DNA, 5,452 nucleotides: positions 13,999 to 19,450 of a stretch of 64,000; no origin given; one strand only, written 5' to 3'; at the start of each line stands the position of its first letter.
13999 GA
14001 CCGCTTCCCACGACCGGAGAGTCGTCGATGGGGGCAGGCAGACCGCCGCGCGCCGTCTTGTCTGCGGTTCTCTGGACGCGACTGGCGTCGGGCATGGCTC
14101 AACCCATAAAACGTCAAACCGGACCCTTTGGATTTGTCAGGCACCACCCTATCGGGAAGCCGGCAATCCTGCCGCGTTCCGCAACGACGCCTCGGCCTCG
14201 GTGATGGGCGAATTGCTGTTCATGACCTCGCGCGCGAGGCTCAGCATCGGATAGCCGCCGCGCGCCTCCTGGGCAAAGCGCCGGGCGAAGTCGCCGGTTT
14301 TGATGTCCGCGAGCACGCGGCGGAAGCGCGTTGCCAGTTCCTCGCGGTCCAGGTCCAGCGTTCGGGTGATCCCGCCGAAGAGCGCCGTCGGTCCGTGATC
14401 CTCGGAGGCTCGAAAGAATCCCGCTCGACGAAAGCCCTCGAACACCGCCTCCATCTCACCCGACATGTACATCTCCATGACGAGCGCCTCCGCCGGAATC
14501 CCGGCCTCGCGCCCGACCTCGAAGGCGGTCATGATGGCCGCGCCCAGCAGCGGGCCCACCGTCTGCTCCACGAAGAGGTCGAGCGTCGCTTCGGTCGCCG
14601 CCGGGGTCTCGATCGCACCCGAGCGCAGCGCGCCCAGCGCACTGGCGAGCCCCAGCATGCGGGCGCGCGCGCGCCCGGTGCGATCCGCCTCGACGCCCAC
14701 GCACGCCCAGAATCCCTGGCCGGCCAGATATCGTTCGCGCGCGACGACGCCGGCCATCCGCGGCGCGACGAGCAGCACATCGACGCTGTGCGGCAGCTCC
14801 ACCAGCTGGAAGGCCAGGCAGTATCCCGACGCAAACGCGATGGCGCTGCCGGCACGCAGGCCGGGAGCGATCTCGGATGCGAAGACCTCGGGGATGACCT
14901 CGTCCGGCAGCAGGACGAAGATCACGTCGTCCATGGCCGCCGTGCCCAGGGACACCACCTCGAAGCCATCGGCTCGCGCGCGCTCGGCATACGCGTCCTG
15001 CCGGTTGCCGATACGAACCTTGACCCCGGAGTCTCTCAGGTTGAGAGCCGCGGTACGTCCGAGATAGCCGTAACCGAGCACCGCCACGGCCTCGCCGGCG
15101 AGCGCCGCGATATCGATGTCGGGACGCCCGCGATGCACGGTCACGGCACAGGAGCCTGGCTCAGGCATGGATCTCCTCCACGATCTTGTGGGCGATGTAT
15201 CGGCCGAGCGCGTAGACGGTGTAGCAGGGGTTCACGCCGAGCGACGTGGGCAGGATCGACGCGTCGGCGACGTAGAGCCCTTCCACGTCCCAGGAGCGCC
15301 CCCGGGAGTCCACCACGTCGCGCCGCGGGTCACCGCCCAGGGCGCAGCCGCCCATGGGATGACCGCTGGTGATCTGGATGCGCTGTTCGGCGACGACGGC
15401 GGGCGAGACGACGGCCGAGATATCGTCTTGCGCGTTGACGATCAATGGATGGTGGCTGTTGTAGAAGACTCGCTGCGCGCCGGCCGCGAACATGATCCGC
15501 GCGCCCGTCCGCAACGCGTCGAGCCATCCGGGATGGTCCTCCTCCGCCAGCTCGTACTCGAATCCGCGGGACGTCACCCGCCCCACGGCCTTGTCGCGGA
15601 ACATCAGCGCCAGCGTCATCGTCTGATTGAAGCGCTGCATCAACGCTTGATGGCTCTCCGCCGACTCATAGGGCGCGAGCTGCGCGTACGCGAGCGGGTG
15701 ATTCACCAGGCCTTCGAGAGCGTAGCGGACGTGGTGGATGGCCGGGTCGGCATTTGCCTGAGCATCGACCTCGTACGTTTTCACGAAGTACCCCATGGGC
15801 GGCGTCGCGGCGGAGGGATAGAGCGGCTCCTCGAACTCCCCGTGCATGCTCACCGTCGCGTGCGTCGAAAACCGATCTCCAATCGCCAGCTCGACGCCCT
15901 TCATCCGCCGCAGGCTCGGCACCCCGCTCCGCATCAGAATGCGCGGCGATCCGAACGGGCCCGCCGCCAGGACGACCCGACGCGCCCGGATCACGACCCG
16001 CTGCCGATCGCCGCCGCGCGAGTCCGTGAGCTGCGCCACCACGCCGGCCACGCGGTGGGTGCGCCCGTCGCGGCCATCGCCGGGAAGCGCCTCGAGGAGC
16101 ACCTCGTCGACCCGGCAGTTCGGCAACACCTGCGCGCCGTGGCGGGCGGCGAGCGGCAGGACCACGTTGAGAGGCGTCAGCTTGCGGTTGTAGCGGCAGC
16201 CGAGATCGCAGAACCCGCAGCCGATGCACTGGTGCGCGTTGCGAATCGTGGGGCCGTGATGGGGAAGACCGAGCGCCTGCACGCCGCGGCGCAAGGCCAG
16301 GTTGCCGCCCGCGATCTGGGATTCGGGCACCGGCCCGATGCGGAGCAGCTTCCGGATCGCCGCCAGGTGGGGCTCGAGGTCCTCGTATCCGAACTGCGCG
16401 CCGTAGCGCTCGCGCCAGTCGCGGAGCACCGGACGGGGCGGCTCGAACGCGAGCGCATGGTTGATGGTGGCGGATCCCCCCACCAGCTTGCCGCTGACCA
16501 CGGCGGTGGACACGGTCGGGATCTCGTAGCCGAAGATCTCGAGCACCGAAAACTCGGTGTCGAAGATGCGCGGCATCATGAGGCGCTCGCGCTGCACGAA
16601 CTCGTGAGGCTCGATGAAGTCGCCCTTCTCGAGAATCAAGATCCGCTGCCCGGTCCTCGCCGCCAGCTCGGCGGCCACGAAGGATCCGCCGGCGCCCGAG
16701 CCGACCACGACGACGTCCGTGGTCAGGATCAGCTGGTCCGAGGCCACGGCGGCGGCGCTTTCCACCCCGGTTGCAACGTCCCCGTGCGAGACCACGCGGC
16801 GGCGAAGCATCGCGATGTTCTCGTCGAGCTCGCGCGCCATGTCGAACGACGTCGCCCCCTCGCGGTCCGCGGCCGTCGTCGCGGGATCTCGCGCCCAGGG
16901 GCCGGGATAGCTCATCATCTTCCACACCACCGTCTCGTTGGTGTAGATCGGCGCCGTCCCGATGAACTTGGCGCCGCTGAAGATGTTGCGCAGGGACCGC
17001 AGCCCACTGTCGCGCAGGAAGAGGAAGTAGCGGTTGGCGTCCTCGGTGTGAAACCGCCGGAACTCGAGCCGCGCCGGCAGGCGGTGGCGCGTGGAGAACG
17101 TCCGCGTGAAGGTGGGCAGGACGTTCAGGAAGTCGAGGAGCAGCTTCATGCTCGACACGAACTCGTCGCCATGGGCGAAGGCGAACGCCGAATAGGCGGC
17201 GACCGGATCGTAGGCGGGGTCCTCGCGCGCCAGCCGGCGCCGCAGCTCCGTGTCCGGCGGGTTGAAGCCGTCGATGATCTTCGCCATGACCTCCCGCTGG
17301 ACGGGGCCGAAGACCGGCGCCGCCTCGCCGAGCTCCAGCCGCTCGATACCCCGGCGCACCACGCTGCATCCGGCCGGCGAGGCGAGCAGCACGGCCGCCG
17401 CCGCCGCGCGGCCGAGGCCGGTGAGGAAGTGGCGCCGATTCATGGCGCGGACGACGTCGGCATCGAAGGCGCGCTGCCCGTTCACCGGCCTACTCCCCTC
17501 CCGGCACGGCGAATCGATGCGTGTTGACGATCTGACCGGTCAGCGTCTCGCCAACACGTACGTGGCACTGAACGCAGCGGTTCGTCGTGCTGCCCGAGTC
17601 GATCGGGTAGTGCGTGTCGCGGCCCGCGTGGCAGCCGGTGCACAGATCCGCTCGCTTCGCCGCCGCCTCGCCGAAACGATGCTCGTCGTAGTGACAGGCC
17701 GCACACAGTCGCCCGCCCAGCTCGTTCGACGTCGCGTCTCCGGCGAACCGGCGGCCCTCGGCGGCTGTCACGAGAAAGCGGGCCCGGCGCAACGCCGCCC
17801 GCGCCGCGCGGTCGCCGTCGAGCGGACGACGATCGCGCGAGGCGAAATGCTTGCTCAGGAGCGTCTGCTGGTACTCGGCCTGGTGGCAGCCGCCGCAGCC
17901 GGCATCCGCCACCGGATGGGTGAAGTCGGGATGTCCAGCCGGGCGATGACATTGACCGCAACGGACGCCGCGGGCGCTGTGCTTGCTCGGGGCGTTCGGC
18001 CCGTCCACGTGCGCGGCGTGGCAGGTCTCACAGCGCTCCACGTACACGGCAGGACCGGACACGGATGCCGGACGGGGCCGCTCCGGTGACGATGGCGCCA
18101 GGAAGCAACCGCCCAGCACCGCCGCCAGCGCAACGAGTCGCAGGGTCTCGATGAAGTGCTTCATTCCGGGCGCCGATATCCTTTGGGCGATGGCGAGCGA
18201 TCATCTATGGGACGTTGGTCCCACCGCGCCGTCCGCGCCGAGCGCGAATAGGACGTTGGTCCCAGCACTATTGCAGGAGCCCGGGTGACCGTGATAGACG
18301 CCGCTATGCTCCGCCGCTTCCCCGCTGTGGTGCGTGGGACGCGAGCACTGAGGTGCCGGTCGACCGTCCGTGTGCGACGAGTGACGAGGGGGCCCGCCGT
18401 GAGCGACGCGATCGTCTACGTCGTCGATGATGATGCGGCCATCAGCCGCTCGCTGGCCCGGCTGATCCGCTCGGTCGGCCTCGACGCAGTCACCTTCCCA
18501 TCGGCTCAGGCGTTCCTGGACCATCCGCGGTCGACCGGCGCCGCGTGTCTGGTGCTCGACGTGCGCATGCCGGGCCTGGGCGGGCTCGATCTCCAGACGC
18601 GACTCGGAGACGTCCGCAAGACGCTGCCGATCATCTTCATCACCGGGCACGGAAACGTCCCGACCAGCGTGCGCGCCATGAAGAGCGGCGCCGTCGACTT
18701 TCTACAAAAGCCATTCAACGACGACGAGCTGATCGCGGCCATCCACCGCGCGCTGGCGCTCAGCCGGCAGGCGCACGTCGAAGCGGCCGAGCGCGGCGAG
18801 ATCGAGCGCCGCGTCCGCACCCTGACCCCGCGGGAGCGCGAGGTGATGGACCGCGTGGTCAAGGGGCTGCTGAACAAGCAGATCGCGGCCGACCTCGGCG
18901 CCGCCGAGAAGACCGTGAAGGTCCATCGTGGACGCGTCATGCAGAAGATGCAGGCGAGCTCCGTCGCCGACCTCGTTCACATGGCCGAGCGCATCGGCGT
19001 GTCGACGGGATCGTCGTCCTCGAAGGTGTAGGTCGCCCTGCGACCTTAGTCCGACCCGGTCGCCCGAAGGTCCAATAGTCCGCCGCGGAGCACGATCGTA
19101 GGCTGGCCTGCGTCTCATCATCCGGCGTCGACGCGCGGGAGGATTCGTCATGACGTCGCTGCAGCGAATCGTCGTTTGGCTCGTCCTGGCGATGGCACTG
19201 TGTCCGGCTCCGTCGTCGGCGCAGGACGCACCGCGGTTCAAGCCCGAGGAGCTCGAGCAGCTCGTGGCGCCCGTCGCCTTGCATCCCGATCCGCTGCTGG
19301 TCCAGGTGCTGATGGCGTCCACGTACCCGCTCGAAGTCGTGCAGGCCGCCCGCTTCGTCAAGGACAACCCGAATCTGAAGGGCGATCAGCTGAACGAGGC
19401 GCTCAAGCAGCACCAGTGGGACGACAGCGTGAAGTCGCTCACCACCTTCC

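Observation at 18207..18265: Tandem DosR-box-like palindromes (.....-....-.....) between the cytochrome operon and the FixJ/NarL-type regulator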

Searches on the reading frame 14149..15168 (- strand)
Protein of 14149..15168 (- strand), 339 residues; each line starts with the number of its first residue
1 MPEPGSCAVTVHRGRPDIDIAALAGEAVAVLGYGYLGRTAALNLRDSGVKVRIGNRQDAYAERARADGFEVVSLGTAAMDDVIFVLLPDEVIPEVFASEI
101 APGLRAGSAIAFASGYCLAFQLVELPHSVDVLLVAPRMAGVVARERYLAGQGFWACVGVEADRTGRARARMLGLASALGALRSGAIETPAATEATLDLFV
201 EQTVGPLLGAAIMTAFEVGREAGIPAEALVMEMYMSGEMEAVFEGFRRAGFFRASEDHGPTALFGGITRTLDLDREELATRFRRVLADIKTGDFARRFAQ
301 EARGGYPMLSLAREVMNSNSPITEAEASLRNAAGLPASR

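Call 6: search_protein_families(library=pfam, proteins=[window:14149-15168:-])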
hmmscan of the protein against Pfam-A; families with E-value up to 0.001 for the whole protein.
window:14149-15168:- (339 aa): 6 families
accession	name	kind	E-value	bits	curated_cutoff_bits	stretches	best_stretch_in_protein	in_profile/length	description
PF07991.19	KARI_N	-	5.3e-44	150.2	20.6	1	23-184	2-165/165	Acetohydroxy acid isomeroreductase, NADPH-binding domain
PF01450.25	KARI_C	-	1.1e-16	61.9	29.1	1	192-332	3-141/144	Ketol-acid reductoisomerase, C-terminal domain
PF00670.27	AdoHcyase_NAD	-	9e-06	26.3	27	1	22-85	20-83/162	S-adenosyl-L-homocysteine hydrolase, NAD binding domain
PF03446.21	NAD_binding_2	-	2.4e-05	24.9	21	1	28-111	2-90/161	NAD binding domain of 6-phosphogluconate dehydrogenase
PF03807.23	F420_oxidored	-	0.00038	21.4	21.6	1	28-99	2-79/94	NADP oxidoreductase coenzyme F420-dependent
PF02826.25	2-Hacid_dh_C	-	0.00063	19.6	25.1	0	16-88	27-100/178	D-isomer specific 2-hydroxyacid dehydrogenase, NAD binding domain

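Call 47: search_protein_families(library=ncbifam, proteins=[window:14149-15168:-], max_evalue=0.00001)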
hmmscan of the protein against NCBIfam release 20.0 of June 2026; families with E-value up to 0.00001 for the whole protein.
window:14149-15168:- (339 aa): 6 families
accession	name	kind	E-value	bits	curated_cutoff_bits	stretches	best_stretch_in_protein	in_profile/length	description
NF004017.0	PRK05479.1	equivalog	2.2e-63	214.1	336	1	17-332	9-324/337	ketol-acid reductoisomerase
TIGR00465.1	ilvC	equivalog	4.9e-58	196.6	226.15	1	23-331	1-308/314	ketol-acid reductoisomerase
NF009940.0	PRK13403.1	equivalog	4.9e-44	150.5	406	1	17-312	8-303/335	ketol-acid reductoisomerase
NF003557.0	PRK05225.1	equivalog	1.1e-17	63.8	713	1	20-298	32-316/491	ketol-acid reductoisomerase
NF004005.0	PRK05476.2-3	equivalog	4.8e-08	32.2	275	1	23-86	206-269/418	adenosylhomocysteinase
TIGR00936.1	ahcY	equivalog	3e-07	29.6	497.6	1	23-85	203-265/416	adenosylhomocysteinase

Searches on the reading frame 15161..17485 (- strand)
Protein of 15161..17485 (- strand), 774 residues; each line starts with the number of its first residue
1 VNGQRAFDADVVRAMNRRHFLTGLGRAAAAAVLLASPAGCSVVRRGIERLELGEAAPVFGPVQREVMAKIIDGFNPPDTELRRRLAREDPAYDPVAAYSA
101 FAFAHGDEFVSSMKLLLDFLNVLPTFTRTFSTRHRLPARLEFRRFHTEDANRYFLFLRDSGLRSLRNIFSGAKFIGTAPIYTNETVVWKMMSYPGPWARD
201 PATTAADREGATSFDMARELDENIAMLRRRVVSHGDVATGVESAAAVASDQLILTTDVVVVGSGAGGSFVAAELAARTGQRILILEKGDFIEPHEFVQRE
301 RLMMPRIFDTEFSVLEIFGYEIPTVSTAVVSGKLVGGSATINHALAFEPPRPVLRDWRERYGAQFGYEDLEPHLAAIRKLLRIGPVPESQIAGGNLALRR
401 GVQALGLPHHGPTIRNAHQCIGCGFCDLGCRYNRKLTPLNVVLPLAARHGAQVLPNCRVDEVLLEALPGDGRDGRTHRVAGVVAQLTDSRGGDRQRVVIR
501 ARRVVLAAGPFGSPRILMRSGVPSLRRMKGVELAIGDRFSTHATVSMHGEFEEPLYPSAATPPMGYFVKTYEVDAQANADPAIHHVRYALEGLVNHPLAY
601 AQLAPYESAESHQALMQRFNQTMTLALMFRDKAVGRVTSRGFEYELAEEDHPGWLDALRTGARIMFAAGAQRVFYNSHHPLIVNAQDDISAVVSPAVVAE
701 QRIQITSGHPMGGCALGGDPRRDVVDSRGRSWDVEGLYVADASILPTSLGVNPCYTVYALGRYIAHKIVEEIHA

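Call 6: search_protein_families(library=pfam, proteins=[window:15161-17485:-])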
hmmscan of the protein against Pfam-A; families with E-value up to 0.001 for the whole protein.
window:15161-17485:- (774 aa): 5 families
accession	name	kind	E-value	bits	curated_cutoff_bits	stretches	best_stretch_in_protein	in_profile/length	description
PF00732.25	GMC_oxred_N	-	6.3e-34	118.1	23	1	325-542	16-216/218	GMC oxidoreductase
PF05199.19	GMC_oxred_C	-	6.2e-22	79.1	24.6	1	648-761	28-139/139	GMC oxidoreductase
PF01266.30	DAO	-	9.9e-09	35.6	27.9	1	257-291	1-34/353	FAD dependent oxidoreductase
PF00890.30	FAD_binding_2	-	4.3e-08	33.2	20.4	0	257-290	1-33/414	FAD binding domain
PF13450.12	NAD_binding_8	-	0.00019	22.1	21.9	1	260-289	1-29/68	NAD(P)-binding Rossmann-like domain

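Call 47: search_protein_families(library=ncbifam, proteins=[window:15161-17485:-], max_evalue=0.00001)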
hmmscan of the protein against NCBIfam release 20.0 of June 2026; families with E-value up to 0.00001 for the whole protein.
window:15161-17485:- (774 aa): 6 families
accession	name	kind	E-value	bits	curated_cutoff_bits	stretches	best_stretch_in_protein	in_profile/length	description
NF058674.1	CholsOxChoxAB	equivalog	4.8e-29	101.2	850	2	707-762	471-526/535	cholesterol oxidase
TIGR03970.1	mycofact_MftG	equivalog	2.5e-23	82.8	387.45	2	256-377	1-123/487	mycofactocin dehydrogenase MftG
TIGR04542.1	GMC_mycofac_2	equivalog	3.8e-20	72.3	400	2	257-530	1-245/425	mycofactocin system GMC family oxidoreductase MftG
NF002550.0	PRK02106.1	subfamily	9.9e-17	60.6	605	1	642-769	412-534/563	choline dehydrogenase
TIGR01810.1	betA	equivalog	9.7e-13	47.6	732.1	0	642-762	405-520/532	choline dehydrogenase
NF038210.1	GMC_mycofac_3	equivalog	2.2e-11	43.3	300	1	499-771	192-415/418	mycofactocin system GMC family oxidoreductase MftG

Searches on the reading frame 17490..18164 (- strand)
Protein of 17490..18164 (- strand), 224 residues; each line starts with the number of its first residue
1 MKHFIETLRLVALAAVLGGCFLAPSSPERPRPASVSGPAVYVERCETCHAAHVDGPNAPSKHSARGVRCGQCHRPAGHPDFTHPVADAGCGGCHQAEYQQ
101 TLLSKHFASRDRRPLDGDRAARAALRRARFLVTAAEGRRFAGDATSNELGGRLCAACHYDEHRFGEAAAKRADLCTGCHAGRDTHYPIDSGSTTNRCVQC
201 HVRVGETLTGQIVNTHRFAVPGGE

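Call 6: search_protein_families(library=pfam, proteins=[window:17490-18164:-])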
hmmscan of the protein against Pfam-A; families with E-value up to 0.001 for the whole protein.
window:17490-18164:- (224 aa): 3 families
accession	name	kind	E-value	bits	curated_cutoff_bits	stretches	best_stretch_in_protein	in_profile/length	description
PF14537.11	Cytochrom_c3_2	-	1e-06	29.6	25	0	62-99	2-38/79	Cytochrome c3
PF14522.11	Cytochrome_C7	-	1e-06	28.9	24.8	1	150-201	12-66/67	Cytochrome c7 and related cytochrome c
PF09699.15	Paired_CXXCH_1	-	3.1e-05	24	20.6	0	154-181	9-38/41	Doubled CXXCH motif (Paired_CXXCH_1)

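Call 47: search_protein_families(library=ncbifam, proteins=[window:17490-18164:-], max_evalue=0.00001)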
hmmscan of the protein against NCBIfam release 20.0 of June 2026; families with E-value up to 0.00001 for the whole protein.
window:17490-18164:- (224 aa): 2 families
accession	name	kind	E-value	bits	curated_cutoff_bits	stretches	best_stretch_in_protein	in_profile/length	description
TIGR03508.1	decahem_SO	subfamily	1.2e-06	28.2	192.2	0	43-105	71-135/258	DmsE family decaheme c-type cytochrome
TIGR01905.1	paired_CXXCH_1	subfamily_domain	3.5e-06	26.8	25.2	0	169-180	26-37/41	doubled CXXCH domain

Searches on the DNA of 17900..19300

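Call 91: search_rna_families(source=window, start=17900, end=19300, threshold=evalue, max_evalue=1)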
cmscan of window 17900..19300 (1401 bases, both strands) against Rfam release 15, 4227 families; matches with E-value up to 1: 0.
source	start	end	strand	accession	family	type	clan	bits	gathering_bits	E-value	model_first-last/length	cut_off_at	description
